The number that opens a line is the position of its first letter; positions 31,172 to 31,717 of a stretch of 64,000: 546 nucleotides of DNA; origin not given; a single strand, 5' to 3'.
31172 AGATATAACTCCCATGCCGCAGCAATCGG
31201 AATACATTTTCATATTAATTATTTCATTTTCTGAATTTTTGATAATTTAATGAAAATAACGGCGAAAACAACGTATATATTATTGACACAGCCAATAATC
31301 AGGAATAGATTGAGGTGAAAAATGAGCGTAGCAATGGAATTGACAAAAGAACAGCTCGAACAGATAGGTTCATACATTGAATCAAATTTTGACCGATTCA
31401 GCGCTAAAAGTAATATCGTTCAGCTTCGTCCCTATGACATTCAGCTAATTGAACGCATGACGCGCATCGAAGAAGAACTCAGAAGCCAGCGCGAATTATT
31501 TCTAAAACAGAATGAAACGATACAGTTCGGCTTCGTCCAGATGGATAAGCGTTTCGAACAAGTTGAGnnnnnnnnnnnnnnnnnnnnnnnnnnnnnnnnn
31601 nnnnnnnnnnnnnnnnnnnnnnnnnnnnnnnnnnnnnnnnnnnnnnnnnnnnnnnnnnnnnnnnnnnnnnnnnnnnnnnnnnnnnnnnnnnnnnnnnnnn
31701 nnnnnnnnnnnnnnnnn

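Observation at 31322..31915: Tail-anchored protein composed of exact tandem DKRFEQV heptads (5 x 21-bp DNA repeats) and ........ 11-mers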

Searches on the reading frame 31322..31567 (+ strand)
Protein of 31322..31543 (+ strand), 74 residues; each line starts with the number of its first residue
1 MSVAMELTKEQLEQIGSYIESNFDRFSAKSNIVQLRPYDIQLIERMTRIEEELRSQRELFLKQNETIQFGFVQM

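Call 14: search_protein_families(library=pfam, proteins=[window:31322-31543:+], max_evalue=0.01)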
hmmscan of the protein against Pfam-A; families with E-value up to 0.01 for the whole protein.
window:31322-31543:+ (74 aa): 0 families

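Call 33: search_protein_representatives(protein=window:31322-31543:+)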
Query: 74 residues. Proteins with E-value up to 0.001 (for the whole library): 42; up to 1e-10: 6; up to 1e-30: 1. The best 42 are listed.
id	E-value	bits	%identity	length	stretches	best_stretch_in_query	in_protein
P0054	2.1e-34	131.7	91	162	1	1-74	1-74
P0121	3.7e-28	112.1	81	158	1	5-74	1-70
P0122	2.1e-25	103.4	88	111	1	1-60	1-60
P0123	2.3e-24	100.2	66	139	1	1-73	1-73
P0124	4.1e-16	74.3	78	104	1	1-49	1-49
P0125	8.8e-15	70.1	53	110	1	5-72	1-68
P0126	1.2e-08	50.7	43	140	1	3-63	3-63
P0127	4.7e-07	45.8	39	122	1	3-74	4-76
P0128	1.3e-06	44.3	43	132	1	1-71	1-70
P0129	1.3e-06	44.3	48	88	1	1-60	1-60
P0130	2.7e-06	43.4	39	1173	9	2-28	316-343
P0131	3.2e-06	43.2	38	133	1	1-70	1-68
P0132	3.6e-06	43.0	37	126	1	2-68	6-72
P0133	5.5e-06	42.4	40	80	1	4-60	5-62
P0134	6.1e-06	42.3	52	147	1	4-62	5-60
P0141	5.2e-05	39.3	42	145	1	3-62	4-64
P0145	9.4e-05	38.5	43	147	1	4-71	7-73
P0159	6.5e-04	35.9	41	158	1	1-71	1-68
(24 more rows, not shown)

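Call 40: find_related_loci(query=A2, collection=genome_contigs, flank=4000)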
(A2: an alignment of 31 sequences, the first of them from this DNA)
Query A2 (82 aa) in genome_contigs; peptide patterns used: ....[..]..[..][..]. (x = any residue, [..] = any of these).
595 stretches matched a pattern (row limit reached: there are more); 439 encode a relative of the query (tblastn E <= 1e-3); the best 80 are kept; 80 distinct loci.
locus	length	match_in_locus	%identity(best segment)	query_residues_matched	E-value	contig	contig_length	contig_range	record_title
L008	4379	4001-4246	90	1-82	2e-46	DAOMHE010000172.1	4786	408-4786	MAG TPA_asm: Spirochaetota bacterium isolate AMR_MDS_4958 NODE_18162_length_4786_cov_5.309026, whole genome shotgun sequ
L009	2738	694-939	87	1-82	1e-46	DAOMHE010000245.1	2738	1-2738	MAG TPA_asm: Spirochaetota bacterium isolate AMR_MDS_4958 NODE_40255_length_2738_cov_5.423034, whole genome shotgun sequ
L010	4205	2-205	100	15-82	7e-42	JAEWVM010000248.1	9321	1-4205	MAG: Spirochaetes bacterium isolate OH_SDB_63 k127_372817, whole genome shotgun sequence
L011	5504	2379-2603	79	1-82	8e-38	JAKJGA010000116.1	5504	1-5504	MAG: Spirochaetes bacterium isolate UR.bin167 UR_contig_50551, whole genome shotgun sequence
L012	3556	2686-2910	77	1-82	4e-37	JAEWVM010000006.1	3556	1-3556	MAG: Spirochaetes bacterium isolate OH_SDB_63 k127_548177, whole genome shotgun sequence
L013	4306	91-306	78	1-79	4e-36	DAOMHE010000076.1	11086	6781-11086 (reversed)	MAG TPA_asm: Spirochaetota bacterium isolate AMR_MDS_4958 NODE_5864_length_11086_cov_6.593419, whole genome shotgun sequ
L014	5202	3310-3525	77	1-79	3e-35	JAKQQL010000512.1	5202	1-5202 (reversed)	MAG: Candidatus Cloacimonadota bacterium isolate USMO_maxbin.155 k141_86820, whole genome shotgun sequence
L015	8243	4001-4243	64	1-81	5e-34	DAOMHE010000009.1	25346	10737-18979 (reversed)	MAG TPA_asm: Spirochaetota bacterium isolate AMR_MDS_4958 NODE_1847_length_25346_cov_6.545411, whole genome shotgun sequ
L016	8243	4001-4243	63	1-81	7e-34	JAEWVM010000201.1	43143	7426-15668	MAG: Spirochaetes bacterium isolate OH_SDB_63 k127_1144716, whole genome shotgun sequence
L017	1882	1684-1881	81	1-73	2e-33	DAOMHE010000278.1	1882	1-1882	MAG TPA_asm: Spirochaetota bacterium isolate AMR_MDS_4958 NODE_71015_length_1882_cov_4.078818, whole genome shotgun sequ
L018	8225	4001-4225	46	1-82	6e-17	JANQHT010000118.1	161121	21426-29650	MAG: Spirochaetales bacterium isolate PL24a_bin.20 k99_4011995, whole genome shotgun sequence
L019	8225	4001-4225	43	1-82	5e-16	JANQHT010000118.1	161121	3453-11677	MAG: Spirochaetales bacterium isolate PL24a_bin.20 k99_4011995, whole genome shotgun sequence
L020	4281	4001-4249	45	1-82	3e-15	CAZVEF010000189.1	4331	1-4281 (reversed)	MAG TPA_asm: uncultured Spirochaetaceae bacterium isolate SRP252850_co1_60 genome assembly, contig: NODE_37287_length_43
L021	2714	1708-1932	46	1-82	4e-15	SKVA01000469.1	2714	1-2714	MAG: Spirochaetaceae bacterium isolate CSSed162cmB_142 CSSed16-2cmB-236918, whole genome shotgun sequence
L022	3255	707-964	42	1-82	4e-15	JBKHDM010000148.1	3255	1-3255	MAG: Spirochaetaceae bacterium isolate D1M04_11 NODE_17207_length_3255_cov_6.461250, whole genome shotgun sequence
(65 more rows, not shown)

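Call 41: search_solved_structures(query=A2, max_evalue=1)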
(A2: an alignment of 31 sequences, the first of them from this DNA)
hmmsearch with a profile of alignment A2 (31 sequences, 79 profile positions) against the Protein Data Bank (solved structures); distinct sequences matched with E-value up to 1: 7.
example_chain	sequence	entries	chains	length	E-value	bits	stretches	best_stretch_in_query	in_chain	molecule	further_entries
4oq5_A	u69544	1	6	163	0.25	14.6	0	4-59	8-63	Induced myeloid leukemia cell differentiation protein Mcl-1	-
4oq6_A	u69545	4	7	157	0.28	14.4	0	4-59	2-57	Induced myeloid leukemia cell differentiation protein Mcl-1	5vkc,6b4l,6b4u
2cf7_A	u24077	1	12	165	0.79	12.9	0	22-72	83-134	DPR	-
1umn_A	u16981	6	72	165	0.81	12.9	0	22-72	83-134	DPS-LIKE PEROXIDE RESISTANCE PROTEIN | DNA PROTECTION DURING STARVATION PROTEIN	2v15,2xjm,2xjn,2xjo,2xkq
2bw1_A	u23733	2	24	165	0.81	12.9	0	22-72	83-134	DPS-LIKE PEROXIDE RESISTANCE PROTEIN | DNA PROTECTION DURING STARVATION PROTEIN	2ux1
5vox_e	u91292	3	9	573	0.84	12.9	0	7-31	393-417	effector protein SidK | Uncharacterized protein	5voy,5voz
6wlz_X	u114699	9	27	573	0.94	12.7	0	7-31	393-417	SidK | Type IV secretion protein Dot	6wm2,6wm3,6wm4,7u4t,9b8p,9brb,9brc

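Call 52: search_protein_families(library=pfam, proteins=[P0141, P0145, P0131, P0159], max_evalue=0.0001)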
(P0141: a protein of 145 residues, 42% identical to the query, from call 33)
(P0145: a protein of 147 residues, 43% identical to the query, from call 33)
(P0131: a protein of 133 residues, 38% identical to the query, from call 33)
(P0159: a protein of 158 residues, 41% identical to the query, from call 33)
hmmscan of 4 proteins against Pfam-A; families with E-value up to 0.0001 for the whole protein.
P0141 (145 aa): 1 family
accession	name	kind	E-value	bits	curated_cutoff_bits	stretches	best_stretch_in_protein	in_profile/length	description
PF10779.14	XhlA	-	3.9e-05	24.2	34.7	0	76-139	2-66/67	Haemolysin XhlA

P0145 (147 aa): 0 families

P0131 (133 aa): 1 family
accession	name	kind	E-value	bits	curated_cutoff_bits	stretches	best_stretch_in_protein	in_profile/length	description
PF11166.13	DUF2951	-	9.2e-05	23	26.7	0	44-131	13-93/98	Protein of unknown function (DUF2951)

P0159 (158 aa): 0 families

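Call 70: search_protein_families(library=padloc, proteins=[window:31322-31543:+], max_evalue=0.01)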
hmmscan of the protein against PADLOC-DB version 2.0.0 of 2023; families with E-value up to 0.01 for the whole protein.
window:31322-31543:+ (74 aa): 0 families
